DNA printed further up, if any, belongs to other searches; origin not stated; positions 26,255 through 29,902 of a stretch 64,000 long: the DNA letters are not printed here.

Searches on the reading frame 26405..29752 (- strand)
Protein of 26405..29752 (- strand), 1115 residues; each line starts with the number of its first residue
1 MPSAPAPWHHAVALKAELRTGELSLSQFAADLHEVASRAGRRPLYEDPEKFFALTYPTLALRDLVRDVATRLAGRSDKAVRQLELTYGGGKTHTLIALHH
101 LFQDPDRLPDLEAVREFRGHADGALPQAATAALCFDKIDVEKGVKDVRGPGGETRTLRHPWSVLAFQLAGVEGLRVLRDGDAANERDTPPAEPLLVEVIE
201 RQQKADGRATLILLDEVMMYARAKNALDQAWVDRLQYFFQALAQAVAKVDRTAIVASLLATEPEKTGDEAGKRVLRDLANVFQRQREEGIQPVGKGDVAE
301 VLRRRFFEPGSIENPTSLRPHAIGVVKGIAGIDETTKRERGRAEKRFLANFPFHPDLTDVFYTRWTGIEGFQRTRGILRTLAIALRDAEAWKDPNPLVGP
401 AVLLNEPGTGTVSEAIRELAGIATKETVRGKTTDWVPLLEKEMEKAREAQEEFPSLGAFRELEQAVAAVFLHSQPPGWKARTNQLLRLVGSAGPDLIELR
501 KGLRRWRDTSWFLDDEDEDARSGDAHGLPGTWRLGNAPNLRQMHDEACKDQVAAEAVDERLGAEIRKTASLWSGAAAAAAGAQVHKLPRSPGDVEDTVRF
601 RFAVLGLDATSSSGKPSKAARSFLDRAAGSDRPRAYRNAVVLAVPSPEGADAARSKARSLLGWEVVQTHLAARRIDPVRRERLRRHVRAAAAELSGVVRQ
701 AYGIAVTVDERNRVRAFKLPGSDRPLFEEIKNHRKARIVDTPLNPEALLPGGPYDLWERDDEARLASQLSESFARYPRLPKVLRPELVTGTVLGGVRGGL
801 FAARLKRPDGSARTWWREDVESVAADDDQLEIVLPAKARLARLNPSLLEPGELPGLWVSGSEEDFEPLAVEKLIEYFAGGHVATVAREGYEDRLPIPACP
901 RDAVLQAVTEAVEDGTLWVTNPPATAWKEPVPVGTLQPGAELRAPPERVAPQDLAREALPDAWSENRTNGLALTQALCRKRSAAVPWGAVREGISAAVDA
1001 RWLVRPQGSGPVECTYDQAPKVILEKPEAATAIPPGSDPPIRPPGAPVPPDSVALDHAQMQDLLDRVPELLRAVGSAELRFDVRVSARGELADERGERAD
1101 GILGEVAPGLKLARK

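Call 16: search_protein_families(library=pfam, proteins=[window:26405-29752:-], max_evalue=0.001)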
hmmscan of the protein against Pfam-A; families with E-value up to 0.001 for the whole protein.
window:26405-29752:- (1115 aa): 0 families

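Call 17: search_protein_families(library=ncbifam, proteins=[window:26405-29752:-], max_evalue=0.001)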
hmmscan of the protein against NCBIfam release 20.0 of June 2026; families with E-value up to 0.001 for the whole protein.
window:26405-29752:- (1115 aa): 1 family
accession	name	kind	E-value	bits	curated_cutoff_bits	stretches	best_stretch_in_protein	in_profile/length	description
NF042962.1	DUF499_antiphage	equivalog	1.4e-21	76.2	1200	2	47-107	34-94/1025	anti-phage-associated DUF499 domain-containing protein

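Call 43: search_protein_families(library=padloc, proteins=[window:26405-29752:-], max_evalue=0.001)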
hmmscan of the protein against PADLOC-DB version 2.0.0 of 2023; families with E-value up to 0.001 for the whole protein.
window:26405-29752:- (1115 aa): 2 families
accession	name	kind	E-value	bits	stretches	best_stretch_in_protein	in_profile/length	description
PDLC00662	HmaC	-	1.1e-67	227.1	1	7-798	5-770/941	AAA+ ATPase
PDLC02192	DUF499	-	1.2e-15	54.4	2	47-105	34-92/1022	-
